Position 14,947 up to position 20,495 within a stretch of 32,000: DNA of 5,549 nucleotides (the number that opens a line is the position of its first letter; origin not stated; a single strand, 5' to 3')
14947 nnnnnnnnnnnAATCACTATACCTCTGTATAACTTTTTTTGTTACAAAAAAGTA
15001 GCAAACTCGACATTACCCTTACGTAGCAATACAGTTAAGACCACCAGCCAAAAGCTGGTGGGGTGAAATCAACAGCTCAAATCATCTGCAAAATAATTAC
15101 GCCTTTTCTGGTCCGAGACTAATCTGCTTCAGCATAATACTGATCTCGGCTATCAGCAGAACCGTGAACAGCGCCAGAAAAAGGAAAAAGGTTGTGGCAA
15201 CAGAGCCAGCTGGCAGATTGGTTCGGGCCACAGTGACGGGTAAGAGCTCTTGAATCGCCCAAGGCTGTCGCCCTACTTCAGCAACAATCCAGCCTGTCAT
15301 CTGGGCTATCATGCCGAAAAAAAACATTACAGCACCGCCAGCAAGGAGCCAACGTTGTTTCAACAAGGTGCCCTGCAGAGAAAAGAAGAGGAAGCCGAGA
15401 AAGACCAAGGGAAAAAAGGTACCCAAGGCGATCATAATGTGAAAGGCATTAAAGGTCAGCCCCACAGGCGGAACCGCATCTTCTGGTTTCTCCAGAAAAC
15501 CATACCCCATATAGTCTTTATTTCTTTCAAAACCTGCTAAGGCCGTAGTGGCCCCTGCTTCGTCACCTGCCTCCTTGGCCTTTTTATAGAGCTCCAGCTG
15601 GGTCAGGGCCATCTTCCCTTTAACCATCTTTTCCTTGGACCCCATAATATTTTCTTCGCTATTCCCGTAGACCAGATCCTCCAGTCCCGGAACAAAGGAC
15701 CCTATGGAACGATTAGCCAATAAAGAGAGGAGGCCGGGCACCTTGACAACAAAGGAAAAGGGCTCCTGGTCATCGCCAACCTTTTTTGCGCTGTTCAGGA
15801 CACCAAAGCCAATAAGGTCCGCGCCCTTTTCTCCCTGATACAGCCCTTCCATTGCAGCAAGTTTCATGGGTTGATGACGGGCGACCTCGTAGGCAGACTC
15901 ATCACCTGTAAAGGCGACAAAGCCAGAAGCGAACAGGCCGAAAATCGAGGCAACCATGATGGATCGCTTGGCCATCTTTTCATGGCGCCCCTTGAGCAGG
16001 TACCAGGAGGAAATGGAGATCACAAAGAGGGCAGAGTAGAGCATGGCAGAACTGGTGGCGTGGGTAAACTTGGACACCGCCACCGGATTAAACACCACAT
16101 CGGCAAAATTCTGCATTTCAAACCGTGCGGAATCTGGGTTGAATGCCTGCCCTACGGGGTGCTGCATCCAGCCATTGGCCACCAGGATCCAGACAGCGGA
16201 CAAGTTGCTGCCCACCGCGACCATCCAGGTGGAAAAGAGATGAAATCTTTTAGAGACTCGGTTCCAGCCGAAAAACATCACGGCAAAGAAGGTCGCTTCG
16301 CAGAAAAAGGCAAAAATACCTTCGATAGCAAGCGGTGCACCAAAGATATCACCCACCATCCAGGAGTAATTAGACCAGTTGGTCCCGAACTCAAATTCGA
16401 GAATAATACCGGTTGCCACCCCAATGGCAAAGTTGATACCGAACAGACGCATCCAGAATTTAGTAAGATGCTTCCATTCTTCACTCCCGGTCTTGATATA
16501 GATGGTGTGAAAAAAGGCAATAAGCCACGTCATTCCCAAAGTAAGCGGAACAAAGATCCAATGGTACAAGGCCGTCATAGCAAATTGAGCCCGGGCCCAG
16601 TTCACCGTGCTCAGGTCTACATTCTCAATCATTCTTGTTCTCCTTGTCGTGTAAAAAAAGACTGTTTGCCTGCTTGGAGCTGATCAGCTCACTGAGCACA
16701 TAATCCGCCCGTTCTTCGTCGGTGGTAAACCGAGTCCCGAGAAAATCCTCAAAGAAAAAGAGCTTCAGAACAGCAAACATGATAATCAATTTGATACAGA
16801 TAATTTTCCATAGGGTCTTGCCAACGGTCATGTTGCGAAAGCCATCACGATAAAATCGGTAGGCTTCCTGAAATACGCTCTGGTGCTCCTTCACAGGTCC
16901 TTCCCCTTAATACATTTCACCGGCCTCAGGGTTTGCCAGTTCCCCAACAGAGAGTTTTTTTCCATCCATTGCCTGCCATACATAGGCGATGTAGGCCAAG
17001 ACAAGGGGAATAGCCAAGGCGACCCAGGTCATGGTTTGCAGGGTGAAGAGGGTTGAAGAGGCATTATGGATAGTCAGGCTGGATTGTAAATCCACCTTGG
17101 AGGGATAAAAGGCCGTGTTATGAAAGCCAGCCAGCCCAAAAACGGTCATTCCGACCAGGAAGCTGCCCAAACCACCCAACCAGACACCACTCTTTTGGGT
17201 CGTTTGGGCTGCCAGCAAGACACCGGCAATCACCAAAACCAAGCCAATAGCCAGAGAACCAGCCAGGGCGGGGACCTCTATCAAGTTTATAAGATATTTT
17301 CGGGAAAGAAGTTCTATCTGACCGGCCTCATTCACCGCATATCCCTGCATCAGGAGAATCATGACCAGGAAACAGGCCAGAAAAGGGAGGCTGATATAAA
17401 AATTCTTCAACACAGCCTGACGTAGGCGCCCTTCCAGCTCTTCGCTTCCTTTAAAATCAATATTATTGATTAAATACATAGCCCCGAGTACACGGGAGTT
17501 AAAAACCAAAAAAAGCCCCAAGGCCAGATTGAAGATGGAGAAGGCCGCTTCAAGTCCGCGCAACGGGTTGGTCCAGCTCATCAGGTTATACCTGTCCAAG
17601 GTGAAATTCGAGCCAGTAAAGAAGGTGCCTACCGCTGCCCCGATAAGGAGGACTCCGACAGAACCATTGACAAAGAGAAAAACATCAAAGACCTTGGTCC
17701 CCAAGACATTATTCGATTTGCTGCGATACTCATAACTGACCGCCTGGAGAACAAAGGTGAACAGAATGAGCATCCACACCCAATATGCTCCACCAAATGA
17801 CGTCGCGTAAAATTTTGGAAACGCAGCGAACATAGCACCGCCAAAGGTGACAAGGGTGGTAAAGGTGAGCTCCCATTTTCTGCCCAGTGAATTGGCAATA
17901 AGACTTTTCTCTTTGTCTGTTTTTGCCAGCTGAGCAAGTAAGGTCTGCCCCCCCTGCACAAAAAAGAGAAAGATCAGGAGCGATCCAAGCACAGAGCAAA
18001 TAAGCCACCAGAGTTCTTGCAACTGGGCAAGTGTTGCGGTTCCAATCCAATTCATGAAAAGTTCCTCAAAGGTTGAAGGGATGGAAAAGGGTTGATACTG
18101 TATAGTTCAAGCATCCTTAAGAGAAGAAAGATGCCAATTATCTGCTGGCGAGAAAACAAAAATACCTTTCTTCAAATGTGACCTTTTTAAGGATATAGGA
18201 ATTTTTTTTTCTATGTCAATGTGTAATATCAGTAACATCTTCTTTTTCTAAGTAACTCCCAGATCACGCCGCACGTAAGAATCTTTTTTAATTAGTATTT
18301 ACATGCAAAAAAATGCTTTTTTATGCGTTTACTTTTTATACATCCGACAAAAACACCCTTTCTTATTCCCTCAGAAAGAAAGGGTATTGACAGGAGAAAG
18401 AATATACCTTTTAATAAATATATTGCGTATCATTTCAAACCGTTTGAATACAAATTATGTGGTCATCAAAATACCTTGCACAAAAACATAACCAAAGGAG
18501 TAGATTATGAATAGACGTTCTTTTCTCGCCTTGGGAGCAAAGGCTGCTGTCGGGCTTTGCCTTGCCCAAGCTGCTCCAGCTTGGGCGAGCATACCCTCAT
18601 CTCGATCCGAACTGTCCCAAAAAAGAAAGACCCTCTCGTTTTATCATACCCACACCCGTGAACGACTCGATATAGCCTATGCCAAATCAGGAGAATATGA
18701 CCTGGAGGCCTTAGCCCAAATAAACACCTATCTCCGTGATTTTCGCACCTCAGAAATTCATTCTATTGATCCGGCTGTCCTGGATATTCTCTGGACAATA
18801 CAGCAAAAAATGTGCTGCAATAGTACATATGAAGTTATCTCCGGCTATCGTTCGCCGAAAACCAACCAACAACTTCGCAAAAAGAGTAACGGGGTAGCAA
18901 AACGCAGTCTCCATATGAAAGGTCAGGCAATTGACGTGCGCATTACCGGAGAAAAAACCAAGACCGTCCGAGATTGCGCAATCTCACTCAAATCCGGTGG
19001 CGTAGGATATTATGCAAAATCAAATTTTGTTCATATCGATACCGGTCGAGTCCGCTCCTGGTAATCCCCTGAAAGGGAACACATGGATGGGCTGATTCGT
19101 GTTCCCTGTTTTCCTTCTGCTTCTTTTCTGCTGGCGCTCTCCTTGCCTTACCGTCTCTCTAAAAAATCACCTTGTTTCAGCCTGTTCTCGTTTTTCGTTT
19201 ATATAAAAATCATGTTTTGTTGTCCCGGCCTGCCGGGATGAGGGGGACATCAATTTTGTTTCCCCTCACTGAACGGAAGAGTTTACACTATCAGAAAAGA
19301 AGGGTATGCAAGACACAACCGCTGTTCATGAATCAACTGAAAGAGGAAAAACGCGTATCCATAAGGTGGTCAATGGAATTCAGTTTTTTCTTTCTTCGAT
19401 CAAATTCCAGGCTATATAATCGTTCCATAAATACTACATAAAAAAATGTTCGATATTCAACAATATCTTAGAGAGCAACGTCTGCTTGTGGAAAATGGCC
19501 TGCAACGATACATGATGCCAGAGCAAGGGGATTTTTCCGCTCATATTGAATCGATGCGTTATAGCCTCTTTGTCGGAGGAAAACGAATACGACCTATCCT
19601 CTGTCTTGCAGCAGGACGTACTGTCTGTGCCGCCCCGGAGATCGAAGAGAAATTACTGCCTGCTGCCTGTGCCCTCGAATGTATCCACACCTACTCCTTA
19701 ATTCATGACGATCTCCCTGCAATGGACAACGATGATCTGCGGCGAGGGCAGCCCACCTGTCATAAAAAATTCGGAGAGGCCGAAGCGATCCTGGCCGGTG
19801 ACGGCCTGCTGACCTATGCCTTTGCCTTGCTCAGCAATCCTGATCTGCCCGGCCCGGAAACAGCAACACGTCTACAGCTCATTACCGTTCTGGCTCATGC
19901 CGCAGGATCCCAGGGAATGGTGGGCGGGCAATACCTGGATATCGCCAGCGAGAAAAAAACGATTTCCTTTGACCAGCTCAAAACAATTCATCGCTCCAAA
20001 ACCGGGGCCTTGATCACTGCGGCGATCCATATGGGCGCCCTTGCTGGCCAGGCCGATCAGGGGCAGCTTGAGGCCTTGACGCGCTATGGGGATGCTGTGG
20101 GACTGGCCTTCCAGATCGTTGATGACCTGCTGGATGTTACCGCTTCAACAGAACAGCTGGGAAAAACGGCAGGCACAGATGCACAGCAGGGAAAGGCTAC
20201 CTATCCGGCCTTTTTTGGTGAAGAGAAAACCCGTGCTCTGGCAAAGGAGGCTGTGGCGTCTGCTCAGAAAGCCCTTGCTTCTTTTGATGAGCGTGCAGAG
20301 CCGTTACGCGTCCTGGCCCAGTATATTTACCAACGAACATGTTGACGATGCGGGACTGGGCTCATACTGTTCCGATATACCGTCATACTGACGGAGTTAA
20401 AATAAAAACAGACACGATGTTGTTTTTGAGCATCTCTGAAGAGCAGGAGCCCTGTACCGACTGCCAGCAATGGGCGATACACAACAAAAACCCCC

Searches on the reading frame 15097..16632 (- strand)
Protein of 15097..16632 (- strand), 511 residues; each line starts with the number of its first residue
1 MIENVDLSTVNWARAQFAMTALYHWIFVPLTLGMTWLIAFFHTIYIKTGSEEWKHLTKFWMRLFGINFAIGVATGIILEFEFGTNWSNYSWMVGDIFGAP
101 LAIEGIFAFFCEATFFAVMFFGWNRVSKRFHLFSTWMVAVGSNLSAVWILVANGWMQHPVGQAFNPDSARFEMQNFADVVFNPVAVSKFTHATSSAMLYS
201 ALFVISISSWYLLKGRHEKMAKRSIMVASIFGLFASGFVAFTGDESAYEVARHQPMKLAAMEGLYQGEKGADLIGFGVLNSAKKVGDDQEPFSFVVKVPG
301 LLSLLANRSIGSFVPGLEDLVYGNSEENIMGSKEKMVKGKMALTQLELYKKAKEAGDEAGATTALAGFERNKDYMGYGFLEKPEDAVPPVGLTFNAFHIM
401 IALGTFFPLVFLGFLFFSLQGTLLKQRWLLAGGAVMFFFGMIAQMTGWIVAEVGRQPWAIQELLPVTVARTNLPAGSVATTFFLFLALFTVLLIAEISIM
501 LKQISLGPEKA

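Call 6: search_protein_families(library=pfam, proteins=[window:15097-16632:-], max_evalue=0.01)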
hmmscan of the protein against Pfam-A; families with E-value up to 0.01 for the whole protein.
window:15097-16632:- (511 aa): 1 family
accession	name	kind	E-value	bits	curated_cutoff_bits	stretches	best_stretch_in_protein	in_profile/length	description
PF01654.22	Cyt_bd_oxida_I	-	2.4e-159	530.8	26.2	1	12-508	1-418/418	Cytochrome bd terminal oxidase subunit I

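Call 8: search_protein_families(library=ncbifam, proteins=[window:15097-16632:-], max_evalue=0.1)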
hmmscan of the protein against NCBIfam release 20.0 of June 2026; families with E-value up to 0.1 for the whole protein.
window:15097-16632:- (511 aa): 2 families
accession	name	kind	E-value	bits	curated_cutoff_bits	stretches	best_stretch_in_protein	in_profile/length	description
NF011677.0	PRK15097.1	equivalog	1.1e-129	433.5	968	1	9-509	4-502/522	cytochrome ubiquinol oxidase subunit I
NF011609.0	PRK15035.1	equivalog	1.8e-129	433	1025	1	10-509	5-502/514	cytochrome bd-II oxidase subunit 1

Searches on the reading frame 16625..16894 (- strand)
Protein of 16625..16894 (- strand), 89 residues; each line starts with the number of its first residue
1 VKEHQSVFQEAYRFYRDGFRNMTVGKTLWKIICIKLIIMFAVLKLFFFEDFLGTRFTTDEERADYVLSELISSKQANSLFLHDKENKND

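Call 26: search_protein_families(library=pfam, proteins=[window:16625-16894:-], max_evalue=0.01)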
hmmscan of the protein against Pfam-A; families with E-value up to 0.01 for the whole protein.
window:16625-16894:- (89 aa): 1 family
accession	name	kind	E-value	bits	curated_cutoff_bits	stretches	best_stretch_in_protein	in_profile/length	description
PF14899.11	DUF4492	-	9.6e-31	106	27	1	10-71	2-63/63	Domain of unknown function (DUF4492)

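Call 72: search_protein_families(library=ncbifam, proteins=[window:16625-16894:-], max_evalue=0.01)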
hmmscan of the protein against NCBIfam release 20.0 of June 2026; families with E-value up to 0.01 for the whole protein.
window:16625-16894:- (89 aa): 0 families

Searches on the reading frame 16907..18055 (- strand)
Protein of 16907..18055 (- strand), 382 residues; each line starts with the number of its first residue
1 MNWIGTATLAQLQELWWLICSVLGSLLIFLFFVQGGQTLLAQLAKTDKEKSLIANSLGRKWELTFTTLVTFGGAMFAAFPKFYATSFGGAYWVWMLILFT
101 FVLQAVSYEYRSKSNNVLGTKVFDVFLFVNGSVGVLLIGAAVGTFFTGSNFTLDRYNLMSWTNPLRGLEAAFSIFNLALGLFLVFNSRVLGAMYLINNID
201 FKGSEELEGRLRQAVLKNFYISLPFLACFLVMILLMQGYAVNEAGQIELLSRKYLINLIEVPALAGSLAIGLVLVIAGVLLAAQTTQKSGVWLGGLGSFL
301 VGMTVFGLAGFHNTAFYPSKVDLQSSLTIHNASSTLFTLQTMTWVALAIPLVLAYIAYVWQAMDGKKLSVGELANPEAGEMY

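Call 6: search_protein_families(library=pfam, proteins=[window:16907-18055:-], max_evalue=0.01)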
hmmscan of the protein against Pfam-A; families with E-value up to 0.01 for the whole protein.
window:16907-18055:- (382 aa): 1 family
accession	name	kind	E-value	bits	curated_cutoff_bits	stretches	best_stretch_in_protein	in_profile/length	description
PF02322.20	Cyt_bd_oxida_II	-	4.2e-67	227.1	35.6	1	12-363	1-302/302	Cytochrome bd terminal oxidase subunit II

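Call 8: search_protein_families(library=ncbifam, proteins=[window:16907-18055:-], max_evalue=0.1)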
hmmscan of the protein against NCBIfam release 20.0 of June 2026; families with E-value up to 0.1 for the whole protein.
window:16907-18055:- (382 aa): 3 families
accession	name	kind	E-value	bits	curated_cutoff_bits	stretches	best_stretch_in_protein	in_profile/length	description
TIGR00203.1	cydB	equivalog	3.2e-33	115.5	117.3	1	10-365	5-363/378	cytochrome d ubiquinol oxidase subunit II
NF011579.0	PRK15003.1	equivalog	2e-27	96.4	718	1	12-366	7-365/379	cytochrome d ubiquinol oxidase subunit II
NF011602.0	PRK15028.1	equivalog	6.2e-22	78.5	681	1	12-366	7-364/378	cytochrome d ubiquinol oxidase subunit II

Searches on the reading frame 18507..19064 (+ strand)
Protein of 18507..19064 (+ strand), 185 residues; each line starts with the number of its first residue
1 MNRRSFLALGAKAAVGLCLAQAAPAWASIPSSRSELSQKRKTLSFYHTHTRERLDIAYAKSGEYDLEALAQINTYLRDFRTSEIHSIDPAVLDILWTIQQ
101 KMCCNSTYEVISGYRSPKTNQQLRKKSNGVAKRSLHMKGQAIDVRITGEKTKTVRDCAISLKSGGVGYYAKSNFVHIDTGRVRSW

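Call 6: search_protein_families(library=pfam, proteins=[window:18507-19064:+], max_evalue=0.01)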
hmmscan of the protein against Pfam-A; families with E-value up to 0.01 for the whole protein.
window:18507-19064:+ (185 aa): 2 families
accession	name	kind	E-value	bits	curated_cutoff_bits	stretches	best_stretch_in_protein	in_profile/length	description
PF05951.18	Peptidase_M15_2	-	1.3e-55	187.7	27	1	37-185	3-153/153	Bacterial protein of unknown function (DUF882)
PF08291.16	Peptidase_M15_3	-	1.5e-11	44.8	23.2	1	110-178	45-108/108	Peptidase M15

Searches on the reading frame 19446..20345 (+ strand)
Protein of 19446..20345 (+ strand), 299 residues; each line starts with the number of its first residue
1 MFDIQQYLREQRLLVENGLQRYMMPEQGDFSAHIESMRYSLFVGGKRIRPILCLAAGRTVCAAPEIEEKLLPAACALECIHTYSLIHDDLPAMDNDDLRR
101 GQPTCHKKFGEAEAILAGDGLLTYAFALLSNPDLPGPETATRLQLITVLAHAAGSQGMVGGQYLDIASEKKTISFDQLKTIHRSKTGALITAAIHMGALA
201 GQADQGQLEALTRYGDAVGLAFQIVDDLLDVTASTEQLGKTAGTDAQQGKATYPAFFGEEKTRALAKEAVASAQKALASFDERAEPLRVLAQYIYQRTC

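Call 6: search_protein_families(library=pfam, proteins=[window:19446-20345:+], max_evalue=0.01)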
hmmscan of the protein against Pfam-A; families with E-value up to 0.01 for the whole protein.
window:19446-20345:+ (299 aa): 1 family
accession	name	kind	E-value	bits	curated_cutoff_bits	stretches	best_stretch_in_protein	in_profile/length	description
PF00348.22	polyprenyl_synt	-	7.4e-62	209.2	27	1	35-271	6-235/251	Polyprenyl synthetase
